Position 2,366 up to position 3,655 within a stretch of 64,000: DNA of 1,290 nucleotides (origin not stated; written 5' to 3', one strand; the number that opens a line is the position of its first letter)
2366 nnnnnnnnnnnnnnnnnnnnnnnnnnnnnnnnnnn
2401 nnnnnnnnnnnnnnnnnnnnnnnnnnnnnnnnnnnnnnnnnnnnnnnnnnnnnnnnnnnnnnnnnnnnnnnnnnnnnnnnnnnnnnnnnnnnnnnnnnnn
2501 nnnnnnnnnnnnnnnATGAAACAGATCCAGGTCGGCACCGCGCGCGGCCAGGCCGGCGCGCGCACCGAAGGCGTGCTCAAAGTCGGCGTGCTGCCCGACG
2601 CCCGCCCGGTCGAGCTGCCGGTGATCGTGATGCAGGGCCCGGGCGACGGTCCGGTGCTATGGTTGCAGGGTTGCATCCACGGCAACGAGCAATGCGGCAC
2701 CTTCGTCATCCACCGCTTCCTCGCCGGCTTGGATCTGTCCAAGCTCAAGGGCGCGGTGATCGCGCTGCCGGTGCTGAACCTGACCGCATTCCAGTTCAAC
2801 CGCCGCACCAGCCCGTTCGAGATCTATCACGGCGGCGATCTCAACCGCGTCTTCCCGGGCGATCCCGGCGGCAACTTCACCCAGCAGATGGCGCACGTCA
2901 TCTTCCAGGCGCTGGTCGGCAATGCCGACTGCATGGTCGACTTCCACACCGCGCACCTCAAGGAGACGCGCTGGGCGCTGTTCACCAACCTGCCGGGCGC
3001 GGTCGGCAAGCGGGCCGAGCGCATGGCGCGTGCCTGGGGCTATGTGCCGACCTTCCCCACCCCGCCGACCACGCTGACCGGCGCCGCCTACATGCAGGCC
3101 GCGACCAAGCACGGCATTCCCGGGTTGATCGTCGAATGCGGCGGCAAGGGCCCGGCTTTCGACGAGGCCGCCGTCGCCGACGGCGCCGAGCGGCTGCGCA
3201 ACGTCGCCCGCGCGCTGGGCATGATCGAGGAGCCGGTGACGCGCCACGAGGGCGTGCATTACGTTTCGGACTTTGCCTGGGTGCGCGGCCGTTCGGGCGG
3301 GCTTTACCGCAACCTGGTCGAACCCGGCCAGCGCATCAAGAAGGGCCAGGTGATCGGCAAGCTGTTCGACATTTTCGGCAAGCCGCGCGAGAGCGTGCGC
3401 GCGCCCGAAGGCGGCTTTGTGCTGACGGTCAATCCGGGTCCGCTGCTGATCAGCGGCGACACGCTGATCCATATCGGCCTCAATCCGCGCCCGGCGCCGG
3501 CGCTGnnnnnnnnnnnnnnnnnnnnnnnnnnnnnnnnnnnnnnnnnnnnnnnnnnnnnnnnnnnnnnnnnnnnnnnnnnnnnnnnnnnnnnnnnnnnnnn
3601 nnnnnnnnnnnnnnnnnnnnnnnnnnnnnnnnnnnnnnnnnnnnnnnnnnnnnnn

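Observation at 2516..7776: Two-subfamily architecture of the deacylase array suggests heteromeric enzyme pairs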

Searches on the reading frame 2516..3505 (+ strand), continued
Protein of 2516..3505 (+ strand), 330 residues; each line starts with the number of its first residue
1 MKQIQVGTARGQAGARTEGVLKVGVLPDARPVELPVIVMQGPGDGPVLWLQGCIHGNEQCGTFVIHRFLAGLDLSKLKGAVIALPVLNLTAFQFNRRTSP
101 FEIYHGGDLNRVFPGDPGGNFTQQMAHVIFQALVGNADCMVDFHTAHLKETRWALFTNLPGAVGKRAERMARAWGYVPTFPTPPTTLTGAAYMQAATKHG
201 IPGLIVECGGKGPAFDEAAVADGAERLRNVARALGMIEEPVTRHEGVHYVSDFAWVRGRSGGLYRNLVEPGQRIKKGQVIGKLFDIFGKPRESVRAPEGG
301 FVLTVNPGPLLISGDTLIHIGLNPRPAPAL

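Call 60: search_protein_representatives(protein=window:2516-3505:+)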
Query: 330 residues. Proteins with E-value up to 0.001 (for the whole library): 5403; up to 1e-10: 2740; up to 1e-30: 188. The best 150 are listed.
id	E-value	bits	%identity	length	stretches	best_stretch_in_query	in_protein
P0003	7.1e-144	495.8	63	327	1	1-327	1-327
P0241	3.0e-94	332.6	49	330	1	4-326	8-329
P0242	1.4e-66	241.6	54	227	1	1-223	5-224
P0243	4.9e-65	236.6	39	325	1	3-323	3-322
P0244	8.8e-63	229.1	37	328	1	2-322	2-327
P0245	2.5e-62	227.6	34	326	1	1-317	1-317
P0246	1.5e-60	221.8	35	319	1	1-321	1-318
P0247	4.4e-59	217.0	46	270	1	77-325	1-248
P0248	5.8e-58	213.3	40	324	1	4-321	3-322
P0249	4.5e-52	193.9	39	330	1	4-304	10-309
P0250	1.4e-50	189.0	54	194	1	17-167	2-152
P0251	1.9e-50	188.6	36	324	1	3-320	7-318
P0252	1.1e-49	186.1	37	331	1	1-321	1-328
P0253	1.9e-49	185.3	38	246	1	78-321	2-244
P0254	8.2e-48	179.9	48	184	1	144-326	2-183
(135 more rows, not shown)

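Call 61: predict_structure(alignment_id=A3)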
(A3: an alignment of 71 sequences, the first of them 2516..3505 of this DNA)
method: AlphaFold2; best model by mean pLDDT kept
length: 330 residues; sequences in the alignment: 71
mean_pLDDT: 96.2   pTM: 0.93
mean pLDDT of the five models: 96.2, 95.6, 95.3, 95.2, 95.2
residues with pLDDT >= 90: 312; 70-90: 17; 50-70: 1; < 50: 0
segments of 3 or more residues with pLDDT < 50: none
pLDDT, mean of each block of 10 residues (from residue 1): 95 98 96 98 98 97 99 98 98 93 86 96 97 99 95 98 98 98 97 98 97 95 99 98 96 93 95 97 95 96 95 94 92
secondary structure, 60 per line:
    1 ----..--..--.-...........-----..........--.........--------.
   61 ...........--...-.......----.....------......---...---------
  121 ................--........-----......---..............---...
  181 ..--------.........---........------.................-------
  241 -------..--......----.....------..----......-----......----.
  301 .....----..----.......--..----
elements in order: E15-25 E31-40 E43-51 H60-71 E78-84 H89-93 H100-105 H121-136 E139-146 E152-157 H161-174 E178-182 H191-199 E203-210 H217-233 E252-257 E262-266 E279-284 E290-295 E300-305 E316-322

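Call 63: search_protein_families(library=ncbifam, proteins=[L085:5991-7076:+, L085:5091-5924:+, L085:3662-4885:-, L085:1523-3586:-, L085:15882-17387:+, L085:15328-15750:-, L081:15372-16769:-, L083:8604-9530:-], max_evalue=1e-10)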
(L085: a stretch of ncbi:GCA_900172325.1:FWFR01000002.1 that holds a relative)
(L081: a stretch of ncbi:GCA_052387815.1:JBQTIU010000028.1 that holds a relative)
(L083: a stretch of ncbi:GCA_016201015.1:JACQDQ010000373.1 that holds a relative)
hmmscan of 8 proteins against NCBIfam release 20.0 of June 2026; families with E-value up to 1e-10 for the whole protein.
L085:5991-7076:+ (362 aa): 1 family
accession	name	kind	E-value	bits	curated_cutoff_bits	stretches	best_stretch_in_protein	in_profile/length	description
NF007048.0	PRK09501.1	equivalog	7.7e-15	54.6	582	1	117-320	101-309/348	spermidine/putrescine ABC transporter substrate-binding protein PotD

L085:5091-5924:+ (278 aa): 5 families
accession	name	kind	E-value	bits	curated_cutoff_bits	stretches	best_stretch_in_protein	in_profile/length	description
NF045644.1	TransRegBhcR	equivalog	3.9e-28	98.5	350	1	2-242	23-263/267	HTH-type transcriptional regulator BhcR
TIGR02431.1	pcaR_pcaU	subfamily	4.2e-28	98.3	284.75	1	1-231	5-235/248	beta-ketoadipate pathway transcriptional regulators, PcaR/PcaU/PobR family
NF011671.1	PRK15090.1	equivalog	3e-19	69.2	275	1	2-230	11-239/256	DNA-binding transcriptional regulator KdgR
NF008601.2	PRK11569.1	equivalog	8.6e-16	57.9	380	1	2-240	27-268/276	glyoxylate bypass operon transcriptional repressor IclR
NF007548.0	PRK10163.1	equivalog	2.2e-11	43.4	406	1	3-221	23-242/271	HTH-type transcriptional repressor AllR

L085:3662-4885:- (407 aa): 20 families
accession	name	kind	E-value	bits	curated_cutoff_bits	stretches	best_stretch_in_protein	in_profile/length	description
TIGR01910.1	DapE-ArgE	subfamily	2.4e-45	155.3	217.6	1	19-395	2-373/373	ArgE/DapE family deacylase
NF005373.0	PRK06915.1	equivalog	4e-44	151.2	428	1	65-406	82-420/422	peptidase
NF009558.0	PRK13013.1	equivalog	3.4e-30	105.1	428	1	43-404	55-424/429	acetylornithine deacetylase/succinyl-diaminopimelate desuccinylase family protein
NF005306.0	PRK06837.1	subfamily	8.7e-29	100.6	376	1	47-387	67-405/427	ArgE/DapE family deacylase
NF006365.0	PRK08588.1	subfamily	9.4e-28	97.6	289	1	13-402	5-379/383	succinyl-diaminopimelate desuccinylase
TIGR01892.1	AcOrn-deacetyl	equivalog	3.2e-27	95.5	297.7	1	21-388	3-353/365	acetylornithine deacetylase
NF009555.0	PRK13004.1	equivalog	4.2e-26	91.7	321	1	14-222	14-219/399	YgeY family selenium metabolism-linked hydrolase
NF006370.0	PRK08596.1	equivalog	8.5e-26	90.5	412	1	14-405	16-421/425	acetylornithine deacetylase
NF006400.0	PRK08651.1-3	equivalog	2e-20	72.9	374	1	62-400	71-403/410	succinyl-diaminopimelate desuccinylase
NF005913.0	PRK07906.1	subfamily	1e-19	70.5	382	1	13-153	13-159/442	hypothetical protein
NF005710.0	PRK07522.1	subfamily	2.3e-19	69.8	412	1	15-384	8-369/391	acetylornithine deacetylase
TIGR03526.1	selenium_YgeY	hypoth_equivalog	3.2e-19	69.1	321.5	1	14-221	12-216/395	YgeY family selenium metabolism-linked hydrolase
NF006398.0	PRK08651.1-1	equivalog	3e-18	66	439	1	59-405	65-401/403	succinyl-diaminopimelate desuccinylase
NF006399.0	PRK08651.1-2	equivalog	6.4e-18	64.9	381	1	38-224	29-219/405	succinyl-diaminopimelate desuccinylase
NF003474.0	PRK05111.1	equivalog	3.4e-17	62.4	460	1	36-223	32-219/383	acetylornithine deacetylase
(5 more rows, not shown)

L085:1523-3586:- (687 aa): 3 families
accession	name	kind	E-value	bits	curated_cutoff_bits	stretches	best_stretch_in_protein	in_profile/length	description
NF050156.1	CapLactmsAlpCapA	equivalog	4.9e-144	481.2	1000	1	7-685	2-687/689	caprolactamase subunit alpha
NF042975.2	AcphenoCarb_ApcC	equivalog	1.1e-77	261.9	1500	1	8-674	11-700/733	acetophenone carboxylase subunit gamma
NF042960.1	AcphenoCarb_ApcA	equivalog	2.8e-63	214.2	1250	1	8-683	4-655/658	acetophenone carboxylase subunit alpha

L085:15882-17387:+ (502 aa): 39 families (the best 25 are shown)
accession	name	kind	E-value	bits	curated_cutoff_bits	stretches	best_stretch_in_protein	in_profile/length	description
NF050084.1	pip_6_carb_DH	equivalog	1.4e-247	822.3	730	1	26-499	2-475/475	L-piperidine-6-carboxylate dehydrogenase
TIGR01780.1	SSADH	subfamily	2.8e-82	277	646.35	1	26-477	2-445/448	succinate-semialdehyde dehydrogenase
NF042993.1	AlphKGSA_gudD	equivalog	2.9e-80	270.3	770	1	27-474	25-470/481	alpha-ketoglutaric semialdehyde dehydrogenase GucD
NF009725.0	PRK13252.1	equivalog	1.8e-78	264.1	593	1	19-480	20-475/488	betaine-aldehyde dehydrogenase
TIGR01804.1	BADH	equivalog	1.2e-77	261.4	668.6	1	20-476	12-463/467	betaine-aldehyde dehydrogenase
NF006916.0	PRK09407.1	equivalog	2e-77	261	521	1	14-494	27-500/526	succinic semialdehyde dehydrogenase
NF010000.0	PRK13473.1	subfamily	3.5e-76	256.8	615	1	19-476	15-464/475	aminobutyraldehyde dehydrogenase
NF052305.1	DioxValDhHalo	equivalog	4.3e-76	256.7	750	1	24-478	23-475/483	2,5-dioxovalerate dehydrogenase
TIGR02299.1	HpaE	equivalog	7.8e-75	252.3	638.35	1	19-481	14-473/488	5-carboxymethyl-2-hydroxymuconate semialdehyde dehydrogenase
NF008415.0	PRK11241.1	equivalog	1.9e-72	244.6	828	1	23-471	28-467/482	NADP-dependent succinate-semialdehyde dehydrogenase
NF040648.1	lactal_redase_Meth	equivalog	4.1e-72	243.7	650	1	15-467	5-445/463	lactaldehyde dehydrogenase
NF007497.0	PRK10090.1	equivalog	1.3e-70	238.5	500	1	22-443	23-437/480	aldehyde dehydrogenase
NF006992.0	PRK09457.1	subfamily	3.7e-69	233.6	514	1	21-468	15-454/487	succinylglutamate-semialdehyde dehydrogenase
NF002852.0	PRK03137.1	subfamily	1e-68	232.4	648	1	24-472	53-499/514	L-glutamate gamma-semialdehyde dehydrogenase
TIGR01722.1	MMSDH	subfamily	1.3e-68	231.9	448.5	1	23-446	18-435/477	CoA-acylating methylmalonate-semialdehyde dehydrogenase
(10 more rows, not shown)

L085:15328-15750:- (140 aa): 1 family
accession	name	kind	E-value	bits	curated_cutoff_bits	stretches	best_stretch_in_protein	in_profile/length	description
TIGR03081.1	metmalonyl_epim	equivalog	5.7e-22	78.6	114.95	1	4-133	1-129/129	methylmalonyl-CoA epimerase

L081:15372-16769:- (465 aa): 5 families
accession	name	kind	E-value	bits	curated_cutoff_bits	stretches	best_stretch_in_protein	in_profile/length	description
TIGR00387.1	glcD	equivalog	1.1e-100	337.4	567.9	1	52-461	1-413/413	glycolate oxidase subunit GlcD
NF008408.0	PRK11230.1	equivalog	3.8e-63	213.7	897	1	48-463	55-472/499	glycolate oxidase subunit GlcD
NF049975.1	2HglutDHaseYdiJ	equivalog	6.1e-47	160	1350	2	28-189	32-196/1018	D-2-hydroxyglutarate dehydrogenase YdiJ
NF008439.0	PRK11282.1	equivalog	4.6e-27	94.8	284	1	62-325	12-257/358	glycolate oxidase subunit GlcE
NF053785.1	DcplphribOxDprE1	equivalog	1.2e-14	54.4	500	1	52-230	18-191/449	decaprenylphosphoryl-beta-D-ribose oxidase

L083:8604-9530:- (308 aa): 7 families
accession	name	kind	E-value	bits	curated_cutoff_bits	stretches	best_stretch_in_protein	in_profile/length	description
TIGR00674.1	dapA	equivalog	2.6e-71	239.8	206.15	1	19-296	6-284/286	4-hydroxy-tetrahydrodipicolinate synthase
TIGR02313.1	HpaI-NOT-DapA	exception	5.1e-45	153.5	396.7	1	15-296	4-287/294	2,4-dihydroxyhept-2-ene-1,7-dioic acid aldolase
NF003164.0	PRK04147.1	equivalog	5.2e-32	111.3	281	1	11-295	3-287/294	N-acetylneuraminate lyase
TIGR00683.1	nanA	equivalog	1.1e-27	97.1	382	1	12-285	1-275/293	N-acetylneuraminate lyase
NF040954.1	Arch_KDGaldase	equivalog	2e-24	86.4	390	1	15-249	3-232/288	bifunctional 2-dehydro-3-deoxy-phosphogluconate/2-dehydro-3-deoxy-6-phosphogalactonate aldolase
NF002958.0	PRK03620.1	subfamily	4.8e-23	81.4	278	1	20-179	19-175/307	5-dehydro-4-deoxyglucarate dehydratase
TIGR03249.1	KdgD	equivalog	6e-21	74.8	373.95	1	19-180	16-175/299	5-dehydro-4-deoxyglucarate dehydratase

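Call 67: fold_search(model_id=the predicted structure, library=pdb)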
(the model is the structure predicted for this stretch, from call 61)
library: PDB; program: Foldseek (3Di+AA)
matches with E <= 10: 1417; with E <= 0.001: 149
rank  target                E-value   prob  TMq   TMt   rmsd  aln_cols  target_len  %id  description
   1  6twm_F                7.2e-27  1.00  0.81  0.82   2.9       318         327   26  Product bound structure of the Ectoine utilization protein EutE (DoeB) from Ruegeria pomeroyi (released 2020-05-20)
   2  6twm_E                8.6e-27  1.00  0.81  0.82   2.9       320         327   26  Product bound structure of the Ectoine utilization protein EutE (DoeB) from Ruegeria pomeroyi (released 2020-05-20)
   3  6twm_C                8.6e-27  1.00  0.80  0.81   3.0       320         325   26  Product bound structure of the Ectoine utilization protein EutE (DoeB) from Ruegeria pomeroyi (released 2020-05-20)
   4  6twm_J                1.2e-26  1.00  0.78  0.79   3.1       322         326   25  Product bound structure of the Ectoine utilization protein EutE (DoeB) from Ruegeria pomeroyi (released 2020-05-20)
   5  6twm_A                2.1e-26  1.00  0.80  0.81   2.9       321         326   26  Product bound structure of the Ectoine utilization protein EutE (DoeB) from Ruegeria pomeroyi (released 2020-05-20)
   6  3na6                  3.7e-26  1.00  0.79  0.79   3.0       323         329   24  Crystal structure of a succinylglutamate desuccinylase (TM1040_2694) from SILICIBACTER SP. TM1040 at 2.00 A resolution (released 2010-07-28)
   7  6twm_D                4.7e-26  1.00  0.80  0.81   3.0       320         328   25  Product bound structure of the Ectoine utilization protein EutE (DoeB) from Ruegeria pomeroyi (released 2020-05-20)
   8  3cdx_B                8.1e-26  1.00  0.79  0.80   3.2       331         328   25  Crystal structure of succinylglutamatedesuccinylase/aspartoacylase from Rhodobacter sphaeroides (released 2008-03-11)
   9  3cdx_C                8.7e-26  1.00  0.78  0.79   3.1       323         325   26  Crystal structure of succinylglutamatedesuccinylase/aspartoacylase from Rhodobacter sphaeroides (released 2008-03-11)
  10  3cdx_E                1.5e-25  1.00  0.78  0.79   3.1       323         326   27  Crystal structure of succinylglutamatedesuccinylase/aspartoacylase from Rhodobacter sphaeroides (released 2008-03-11)
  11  3cdx_F                1.9e-25  1.00  0.77  0.78   3.4       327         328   26  Crystal structure of succinylglutamatedesuccinylase/aspartoacylase from Rhodobacter sphaeroides (released 2008-03-11)
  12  6twm_L                2.0e-25  1.00  0.80  0.81   3.0       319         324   26  Product bound structure of the Ectoine utilization protein EutE (DoeB) from Ruegeria pomeroyi (released 2020-05-20)
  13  3cdx_A                2.0e-25  1.00  0.79  0.79   3.2       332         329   25  Crystal structure of succinylglutamatedesuccinylase/aspartoacylase from Rhodobacter sphaeroides (released 2008-03-11)
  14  3cdx_D                8.2e-25  1.00  0.78  0.80   3.0       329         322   24  Crystal structure of succinylglutamatedesuccinylase/aspartoacylase from Rhodobacter sphaeroides (released 2008-03-11)
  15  2qj8_A                1.2e-22  1.00  0.76  0.80   3.4       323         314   21  Crystal structure of an aspartoacylase family protein (mlr6093) from mesorhizobium loti maff303099 at 2.00 A resolutio (released 2007-07-24)
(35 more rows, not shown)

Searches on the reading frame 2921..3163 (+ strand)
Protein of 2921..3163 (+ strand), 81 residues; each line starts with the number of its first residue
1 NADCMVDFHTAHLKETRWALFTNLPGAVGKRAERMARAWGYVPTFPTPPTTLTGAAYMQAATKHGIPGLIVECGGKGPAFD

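Call 41: find_related_loci(query=A2, collection=metagenome_contigs, flank=10000)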
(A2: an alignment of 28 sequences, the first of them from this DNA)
Query A2 (81 aa) in metagenome_contigs; peptide patterns used: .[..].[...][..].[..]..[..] (x = any residue, [..] = any of these).
131 stretches matched a pattern; 76 encode a relative of the query (tblastn E <= 1e-3); 75 distinct loci.
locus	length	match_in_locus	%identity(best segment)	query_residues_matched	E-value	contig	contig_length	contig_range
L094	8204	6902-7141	59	1-81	7e-27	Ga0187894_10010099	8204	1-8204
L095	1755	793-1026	57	2-80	1e-26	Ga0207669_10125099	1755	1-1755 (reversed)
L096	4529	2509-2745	61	2-81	5e-26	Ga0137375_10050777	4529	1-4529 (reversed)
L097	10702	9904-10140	58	1-80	9e-26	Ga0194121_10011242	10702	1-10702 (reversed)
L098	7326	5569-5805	58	1-80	9e-26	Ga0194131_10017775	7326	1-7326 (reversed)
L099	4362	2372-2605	57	2-80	9e-26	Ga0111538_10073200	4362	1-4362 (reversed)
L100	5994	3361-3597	58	1-80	9e-26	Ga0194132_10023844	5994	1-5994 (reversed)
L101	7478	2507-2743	58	1-80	2e-25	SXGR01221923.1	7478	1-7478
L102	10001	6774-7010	59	1-80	3e-25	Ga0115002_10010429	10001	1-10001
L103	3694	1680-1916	58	1-80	2e-25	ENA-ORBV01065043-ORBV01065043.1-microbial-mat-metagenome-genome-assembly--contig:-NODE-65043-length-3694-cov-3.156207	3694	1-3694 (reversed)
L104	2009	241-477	60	2-81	3e-25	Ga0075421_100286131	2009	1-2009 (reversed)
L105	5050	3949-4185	56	1-80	4e-25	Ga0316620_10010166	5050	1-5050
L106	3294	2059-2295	58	1-80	4e-25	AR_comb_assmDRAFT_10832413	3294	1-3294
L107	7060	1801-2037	60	2-81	5e-25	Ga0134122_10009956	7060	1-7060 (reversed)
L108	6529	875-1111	60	2-81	5e-25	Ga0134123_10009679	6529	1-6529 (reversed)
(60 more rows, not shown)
